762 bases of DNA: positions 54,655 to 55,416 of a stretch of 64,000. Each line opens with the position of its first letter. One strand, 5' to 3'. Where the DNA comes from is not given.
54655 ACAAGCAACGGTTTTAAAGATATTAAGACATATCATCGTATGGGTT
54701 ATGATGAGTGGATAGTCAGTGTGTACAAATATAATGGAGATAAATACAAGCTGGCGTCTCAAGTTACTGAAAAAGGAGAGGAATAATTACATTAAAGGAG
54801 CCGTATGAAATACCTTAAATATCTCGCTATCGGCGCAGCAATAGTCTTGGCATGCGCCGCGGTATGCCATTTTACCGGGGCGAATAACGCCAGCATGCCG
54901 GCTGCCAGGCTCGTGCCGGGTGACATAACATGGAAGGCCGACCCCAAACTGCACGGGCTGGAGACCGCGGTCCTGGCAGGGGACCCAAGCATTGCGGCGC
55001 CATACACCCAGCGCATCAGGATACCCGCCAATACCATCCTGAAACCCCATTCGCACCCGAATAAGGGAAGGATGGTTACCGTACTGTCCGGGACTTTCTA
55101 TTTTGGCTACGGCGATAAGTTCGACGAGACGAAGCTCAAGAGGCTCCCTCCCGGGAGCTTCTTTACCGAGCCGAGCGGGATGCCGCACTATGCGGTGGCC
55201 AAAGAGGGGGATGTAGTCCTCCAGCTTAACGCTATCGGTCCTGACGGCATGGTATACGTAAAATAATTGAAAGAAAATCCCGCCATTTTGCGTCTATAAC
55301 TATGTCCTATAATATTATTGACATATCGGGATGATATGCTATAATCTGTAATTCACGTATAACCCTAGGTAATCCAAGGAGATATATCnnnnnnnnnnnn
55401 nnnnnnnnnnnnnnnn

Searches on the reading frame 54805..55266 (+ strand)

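Call 39: search_protein_families(library=pfam, proteins=[window:54805-55266:+], max_evalue=0.01)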
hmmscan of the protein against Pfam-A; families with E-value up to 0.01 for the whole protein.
window:54805-55266:+ (153 aa): 4 families
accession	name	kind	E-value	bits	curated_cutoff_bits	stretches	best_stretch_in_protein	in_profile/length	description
PF07883.17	Cupin_2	-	4.2e-07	30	27.2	1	71-134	3-60/70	Cupin domain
PF00190.28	Cupin_1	-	5.4e-06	26.5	22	1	69-134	36-103/151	Cupin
PF12973.13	Cupin_7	-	6.1e-06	26.4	27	1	39-137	9-95/105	ChrR Cupin-like domain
PF14499.12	DUF4437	-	0.0083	15.8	24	1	40-138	143-239/250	Domain of unknown function (DUF4437)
